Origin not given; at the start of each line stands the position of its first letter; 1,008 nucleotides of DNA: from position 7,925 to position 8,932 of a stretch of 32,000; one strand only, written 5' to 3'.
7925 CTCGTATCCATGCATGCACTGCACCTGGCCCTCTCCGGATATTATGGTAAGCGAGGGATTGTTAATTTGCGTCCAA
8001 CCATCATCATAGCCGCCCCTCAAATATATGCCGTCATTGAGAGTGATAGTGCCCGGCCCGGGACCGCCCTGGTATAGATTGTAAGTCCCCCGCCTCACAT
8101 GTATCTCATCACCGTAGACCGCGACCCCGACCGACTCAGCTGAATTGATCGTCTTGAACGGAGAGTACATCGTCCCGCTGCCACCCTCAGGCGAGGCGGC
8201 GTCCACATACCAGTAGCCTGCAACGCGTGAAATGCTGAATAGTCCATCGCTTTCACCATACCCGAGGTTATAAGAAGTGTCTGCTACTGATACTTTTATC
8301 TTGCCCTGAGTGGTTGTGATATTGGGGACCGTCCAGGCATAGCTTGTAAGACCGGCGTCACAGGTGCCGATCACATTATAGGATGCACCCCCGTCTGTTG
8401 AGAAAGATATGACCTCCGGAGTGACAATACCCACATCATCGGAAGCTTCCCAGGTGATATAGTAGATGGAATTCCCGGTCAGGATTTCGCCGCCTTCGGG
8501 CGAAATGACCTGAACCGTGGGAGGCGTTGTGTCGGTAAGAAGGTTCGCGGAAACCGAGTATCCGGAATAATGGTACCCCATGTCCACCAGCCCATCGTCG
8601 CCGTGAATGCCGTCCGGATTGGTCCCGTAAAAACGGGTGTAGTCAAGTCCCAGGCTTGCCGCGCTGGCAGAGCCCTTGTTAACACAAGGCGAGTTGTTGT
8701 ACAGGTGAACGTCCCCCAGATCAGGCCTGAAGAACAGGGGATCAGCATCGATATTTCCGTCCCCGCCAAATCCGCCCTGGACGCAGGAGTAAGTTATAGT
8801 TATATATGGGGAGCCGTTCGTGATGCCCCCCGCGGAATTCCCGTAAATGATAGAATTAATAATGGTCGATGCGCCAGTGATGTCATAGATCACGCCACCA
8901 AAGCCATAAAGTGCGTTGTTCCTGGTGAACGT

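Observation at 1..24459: Giant (>24.4 kb, more than ~8,150 codons, still incomplete) secreted gene: double-propeller-sized YVTN head plus a string of at least 13 beta-helix beads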

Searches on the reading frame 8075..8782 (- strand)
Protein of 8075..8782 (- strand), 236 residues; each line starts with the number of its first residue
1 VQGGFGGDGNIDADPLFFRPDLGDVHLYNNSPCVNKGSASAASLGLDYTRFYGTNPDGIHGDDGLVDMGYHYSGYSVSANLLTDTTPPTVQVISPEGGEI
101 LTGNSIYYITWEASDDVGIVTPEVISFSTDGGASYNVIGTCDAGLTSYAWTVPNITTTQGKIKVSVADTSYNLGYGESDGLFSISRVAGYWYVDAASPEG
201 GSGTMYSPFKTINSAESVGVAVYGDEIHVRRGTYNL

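Call 34: find_related_loci(query=A1, collection=metagenome_contigs, flank=10000)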
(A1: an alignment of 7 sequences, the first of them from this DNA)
Query A1 (236 aa) in metagenome_contigs; peptide patterns used: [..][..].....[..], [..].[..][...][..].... (x = any residue, [..] = any of these).
182 stretches matched a pattern; 98 encode a relative of the query (tblastn E <= 1e-3); the best 80 are kept; 80 distinct loci.
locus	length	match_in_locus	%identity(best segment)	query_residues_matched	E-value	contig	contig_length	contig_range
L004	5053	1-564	56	46-236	8e-56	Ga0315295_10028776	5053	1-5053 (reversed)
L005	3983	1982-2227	45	1-79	2e-12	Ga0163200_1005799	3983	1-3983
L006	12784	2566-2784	52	4-73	4e-12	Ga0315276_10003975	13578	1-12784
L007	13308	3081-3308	49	1-73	5e-12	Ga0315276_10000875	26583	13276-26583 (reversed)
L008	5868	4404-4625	50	7-77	6e-12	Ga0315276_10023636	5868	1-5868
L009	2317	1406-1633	48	1-73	7e-12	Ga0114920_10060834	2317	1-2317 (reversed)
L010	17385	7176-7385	54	7-73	1e-11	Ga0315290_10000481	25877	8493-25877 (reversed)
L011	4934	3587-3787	48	3-73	6e-11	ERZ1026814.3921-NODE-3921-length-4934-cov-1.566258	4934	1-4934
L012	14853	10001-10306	38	1-102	6e-11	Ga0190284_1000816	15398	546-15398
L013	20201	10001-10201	46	3-73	1e-10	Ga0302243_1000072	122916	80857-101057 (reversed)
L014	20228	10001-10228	41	1-73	4e-10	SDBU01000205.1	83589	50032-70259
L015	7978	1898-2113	45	5-73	4e-10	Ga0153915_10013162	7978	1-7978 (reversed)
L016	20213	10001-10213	49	7-74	1e-10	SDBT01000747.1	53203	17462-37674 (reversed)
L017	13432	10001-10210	51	7-73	6e-10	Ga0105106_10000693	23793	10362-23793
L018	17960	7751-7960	51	7-73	6e-10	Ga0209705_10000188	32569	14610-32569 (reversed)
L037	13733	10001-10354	34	7-116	2e-8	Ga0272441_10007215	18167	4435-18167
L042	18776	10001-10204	44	9-73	1e-7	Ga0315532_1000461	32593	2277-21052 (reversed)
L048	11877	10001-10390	28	1-130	2e-7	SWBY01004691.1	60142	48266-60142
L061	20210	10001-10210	42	7-73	1e-6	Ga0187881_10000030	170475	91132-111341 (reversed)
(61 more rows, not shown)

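Call 39: search_protein_families(library=pfam, proteins=[L010:123-9353:+, L017:6035-11299:+, L042:1430-11344:+], max_evalue=0.001)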
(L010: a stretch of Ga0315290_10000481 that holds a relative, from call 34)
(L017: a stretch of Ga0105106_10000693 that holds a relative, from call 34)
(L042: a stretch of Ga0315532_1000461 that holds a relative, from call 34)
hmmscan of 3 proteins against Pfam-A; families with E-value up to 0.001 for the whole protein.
L010:123-9353:+ (3077 aa): 5 families
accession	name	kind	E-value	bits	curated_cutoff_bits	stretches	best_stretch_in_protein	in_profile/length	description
PF13229.12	Beta_helix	-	2.2e-81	271.5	25.9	10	1702-1866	9-156/158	Right handed beta helix region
PF13385.13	Laminin_G_3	-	1.8e-34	119.5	27.6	2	2625-2777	1-150/151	Concanavalin A-like lectin/glucanases superfamily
PF05048.19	NosD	-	5.5e-22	78.7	23.6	4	700-880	12-173/212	Periplasmic copper-binding protein (NosD)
PF18998.6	Flg_new_2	-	7.2e-22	77.6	23.6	2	1505-1564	12-72/73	Divergent InlB B-repeat domain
PF17161.10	DUF5123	-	1.1e-16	62.4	35.1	1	1348-1456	2-110/113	Domain of unknown function (DUF5123)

L017:6035-11299:+ (1755 aa): 5 families
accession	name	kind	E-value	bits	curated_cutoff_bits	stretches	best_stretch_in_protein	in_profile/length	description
PF13229.12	Beta_helix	-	7.9e-50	169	25.9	5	1055-1198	11-148/158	Right handed beta helix region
PF13385.13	Laminin_G_3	-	3.6e-20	73.1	27.6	1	1596-1748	1-150/151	Concanavalin A-like lectin/glucanases superfamily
PF05048.19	NosD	-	6.9e-14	52.2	23.6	2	1087-1235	55-200/212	Periplasmic copper-binding protein (NosD)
PF18998.6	Flg_new_2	-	2.7e-11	43.7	23.6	1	425-484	12-72/73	Divergent InlB B-repeat domain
PF17161.10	DUF5123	-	3.5e-11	44.7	35.1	1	268-376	2-110/113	Domain of unknown function (DUF5123)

L042:1430-11344:+ (3305 aa): 6 families
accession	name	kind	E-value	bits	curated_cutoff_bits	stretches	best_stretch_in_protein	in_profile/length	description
PF13229.12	Beta_helix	-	8.2e-53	178.7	25.9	5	604-778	2-156/158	Right handed beta helix region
PF00082.27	Peptidase_S8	-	5.7e-51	174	21.8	1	197-475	3-273/288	Subtilase family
PF18998.6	Flg_new_2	-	5.7e-13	49.1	23.6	2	1109-1159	9-60/73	Divergent InlB B-repeat domain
PF05048.19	NosD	-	8e-12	45.5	23.6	2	720-870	49-181/212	Periplasmic copper-binding protein (NosD)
PF25106.1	VWA_4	-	1.4e-08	34.9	27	1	1778-1886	2-91/169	von Willebrand factor A domain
PF22148.1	Fervidolysin_NPro-like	-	5.3e-05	24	21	0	118-149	50-81/81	Fervidolysin N-terminal prodomain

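Call 40: search_protein_families(library=pfam, proteins=[L037:4079-13657:+, L061:7277-16792:+, L048:1835-11068:+], max_evalue=0.001)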
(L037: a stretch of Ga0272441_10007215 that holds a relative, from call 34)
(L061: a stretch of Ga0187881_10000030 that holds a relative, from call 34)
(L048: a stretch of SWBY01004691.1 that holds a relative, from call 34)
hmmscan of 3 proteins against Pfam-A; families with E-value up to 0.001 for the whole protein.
L037:4079-13657:+ (3193 aa): 3 families
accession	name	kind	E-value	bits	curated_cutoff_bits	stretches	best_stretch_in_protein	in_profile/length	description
PF00082.27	Peptidase_S8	-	1.3e-54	185.9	21.8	1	200-484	2-280/288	Subtilase family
PF13229.12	Beta_helix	-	7.2e-42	143.1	25.9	5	2401-2549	2-124/158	Right handed beta helix region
PF18998.6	Flg_new_2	-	2.1e-30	105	23.6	3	895-960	7-72/73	Divergent InlB B-repeat domain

L061:7277-16792:+ (3172 aa): 3 families
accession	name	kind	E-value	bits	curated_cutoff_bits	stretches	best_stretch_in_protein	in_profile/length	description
PF13229.12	Beta_helix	-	4.3e-37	127.6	25.9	5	2590-2779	2-148/158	Right handed beta helix region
PF18998.6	Flg_new_2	-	7.8e-26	90.3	23.6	2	2128-2195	2-70/73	Divergent InlB B-repeat domain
PF17161.10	DUF5123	-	6.1e-08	34.2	35.1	0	2692-2809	3-100/113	Domain of unknown function (DUF5123)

L048:1835-11068:+ (3078 aa): 4 families
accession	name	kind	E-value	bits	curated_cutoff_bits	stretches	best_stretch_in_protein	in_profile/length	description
PF13229.12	Beta_helix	-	7.2e-72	240.6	25.9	10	2204-2362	16-157/158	Right handed beta helix region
PF08126.16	Propeptide_C25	-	1.1e-10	41.4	22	1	70-232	53-199/205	Propeptide_C25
PF02415.23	Chlam_PMP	-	1.1e-09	38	20.6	0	1960-1977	1-18/19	Chlamydia polymorphic membrane protein (Chlamydia_PMP) repeat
PF17161.10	DUF5123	-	0.00044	21.8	35.1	0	2010-2063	3-59/113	Domain of unknown function (DUF5123)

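Call 51: search_protein_representatives(alignment_id=A1)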
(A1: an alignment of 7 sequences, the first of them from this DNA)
Query: 7 sequences, 238 profile positions. Proteins with E-value up to 0.001 (for the whole library): 27064; up to 1e-10: 9476; up to 1e-30: 1937. The best 150 are listed.
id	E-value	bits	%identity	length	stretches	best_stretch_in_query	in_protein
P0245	0.0e+00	1924.5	-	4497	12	2-238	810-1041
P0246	0.0e+00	1610.3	-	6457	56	88-176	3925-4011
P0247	0.0e+00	1324.5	-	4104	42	82-188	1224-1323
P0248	0.0e+00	1288.7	-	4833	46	82-170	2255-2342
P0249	0.0e+00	1248.7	-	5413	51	79-189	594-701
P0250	0.0e+00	1224.1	-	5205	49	89-187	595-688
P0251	0.0e+00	1114.1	-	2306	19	84-185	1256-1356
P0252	0.0e+00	1113.8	-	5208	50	81-168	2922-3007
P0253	0.0e+00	1098.9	-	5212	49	88-171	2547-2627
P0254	0.0e+00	1096.2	-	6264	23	84-237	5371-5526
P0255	0.0e+00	1077.8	-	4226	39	90-183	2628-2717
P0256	0.0e+00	1077.5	-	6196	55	89-188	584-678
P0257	0.0e+00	1034.9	-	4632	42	86-172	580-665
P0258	0.0e+00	1026.8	-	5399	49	80-168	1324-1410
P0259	0.0e+00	1006.9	-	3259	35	89-174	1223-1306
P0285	1.2e-216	731.9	-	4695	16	81-189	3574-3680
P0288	2.6e-210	711.2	-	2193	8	2-238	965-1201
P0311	7.7e-178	604.9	-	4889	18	91-237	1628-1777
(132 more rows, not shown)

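Call 63: find_encoding_contigs(protein=P0288, flank=10000, max_places=3)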
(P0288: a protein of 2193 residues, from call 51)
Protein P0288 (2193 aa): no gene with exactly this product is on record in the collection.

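Call 65: search_protein_families(library=pfam, proteins=[L004:1-3930:+], max_evalue=0.01)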
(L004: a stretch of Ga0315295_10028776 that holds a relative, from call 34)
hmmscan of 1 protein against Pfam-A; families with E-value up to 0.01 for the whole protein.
L004:1-3930:+ (1310 aa): 9 families
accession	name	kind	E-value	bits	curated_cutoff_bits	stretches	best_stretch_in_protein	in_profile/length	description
PF13229.12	Beta_helix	-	4.1e-32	111.4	25.9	3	255-432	2-147/158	Right handed beta helix region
PF00041.27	fn3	-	2.6e-18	66.4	25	3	765-848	1-82/84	Fibronectin type III domain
PF25788.1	Ig_Rha78A_N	-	1e-06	29.4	27.4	0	819-851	66-101/105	Rha78A-like, N-terminal immunoglobulin domain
PF10342.15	Kre9_KNH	-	1.4e-06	29.4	24.6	2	47-125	1-79/94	Kre9/KNH-like N-terminal Ig-like domain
PF06586.17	TraK_N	-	2.2e-05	25.2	24.8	0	46-95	41-81/100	TraK N-terminal domain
PF25059.1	FN3_DSCAM-DSCAML_C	-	0.00011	22.9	39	0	691-760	12-80/89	DSCAM/DSCAML C-terminal Fn3-like domain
PF18079.6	AglB_L1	-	0.00043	20.8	23.6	0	612-663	21-70/87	Archaeal glycosylation protein B long peripheral domain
PF17957.7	Big_7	-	0.00052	21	24.1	1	41-107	1-70/70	Bacterial Ig domain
PF13860.13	FlgD_ig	-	0.00073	19.9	27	1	1227-1294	8-73/79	FlgD Ig-like domain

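Call 66: search_protein_families(library=ncbifam, proteins=[L004:1-3930:+], max_evalue=0.01)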
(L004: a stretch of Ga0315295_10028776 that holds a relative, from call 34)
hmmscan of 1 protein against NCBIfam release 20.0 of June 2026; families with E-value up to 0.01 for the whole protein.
L004:1-3930:+ (1310 aa): 4 families
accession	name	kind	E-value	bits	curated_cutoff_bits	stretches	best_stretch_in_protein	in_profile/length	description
NF041611.1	exoglucan_CbhB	equivalog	2.3e-17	62.4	1950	3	763-940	705-889/997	exoglucanase CbhB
TIGR04183.1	Por_Secre_tail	domain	8.6e-08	32.1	23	1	1218-1308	2-71/72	T9SS type A sorting domain-containing protein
TIGR03804.1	para_beta_helix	repeat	0.00055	19.6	19.45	1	299-333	9-43/44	parallel beta-helix repeat protein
NF052323.1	T9SSA_dep_M6i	equivalog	0.0033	15.4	600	1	1217-1291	960-1021/1043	T9SS-dependent M6-like inactivated metalloprotease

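Call 92: search_protein_families(library=pfam, proteins=[P0285, P0311], max_evalue=0.001)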
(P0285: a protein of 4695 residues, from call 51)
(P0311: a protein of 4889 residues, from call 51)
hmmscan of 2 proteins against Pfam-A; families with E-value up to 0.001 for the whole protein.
P0285 (4695 aa): 9 families
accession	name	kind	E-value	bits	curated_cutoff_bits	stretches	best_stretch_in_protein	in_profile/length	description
PF13205.12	Big_5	-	1e-61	206.6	23.6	4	3677-3774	1-104/105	Bacterial Ig-like domain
PF13229.12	Beta_helix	-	5.3e-24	85.1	25.9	4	2390-2528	25-153/158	Right handed beta helix region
PF17957.7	Big_7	-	2.7e-16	60.4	24.1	1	4086-4160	1-68/70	Bacterial Ig domain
PF01095.25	Pectinesterase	-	1.1e-10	41.2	27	0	1189-1314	8-135/298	Pectinesterase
PF04234.18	CopC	-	3.2e-08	34.9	23.3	0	4188-4277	4-91/92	CopC domain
PF17161.10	DUF5123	-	8e-08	33.8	35.1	1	1749-1833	2-101/113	Domain of unknown function (DUF5123)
PF00028.23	Cadherin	-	2.2e-07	31.6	28.8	0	3870-3928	35-90/93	Cadherin domain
PF02012.26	BNR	-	2.8e-05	23.9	27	0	1914-1924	2-12/12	BNR/Asp-box repeat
PF21471.3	Reelin_subrepeat-B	-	5.4e-05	23.4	27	0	4418-4439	56-77/127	Reelin subrepeat B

P0311 (4889 aa): 7 families
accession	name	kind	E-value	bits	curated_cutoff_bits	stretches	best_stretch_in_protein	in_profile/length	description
PF13229.12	Beta_helix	-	1e-77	259.6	25.9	10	346-480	33-158/158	Right handed beta helix region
PF07602.17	DUF1565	-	1.3e-60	205.3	20.3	7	1350-1513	12-181/257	Protein of unknown function (DUF1565)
PF05048.19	NosD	-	5.1e-33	114.7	23.6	5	1824-1973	24-169/212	Periplasmic copper-binding protein (NosD)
PF10102.14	DUF2341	-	2.2e-21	76.5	23.4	1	902-973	1-73/84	Domain of unknown function (DUF2341)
PF10342.15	Kre9_KNH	-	2.3e-10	41.5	24.6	1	4540-4608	1-68/94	Kre9/KNH-like N-terminal Ig-like domain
PF01833.30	TIG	-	3.4e-08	33.8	20.9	2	836-952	1-72/84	IPT/TIG domain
PF12904.13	Collagen_bind_2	-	8.4e-05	22.8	22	0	504-537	16-54/92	Putative collagen-binding domain of a collagenase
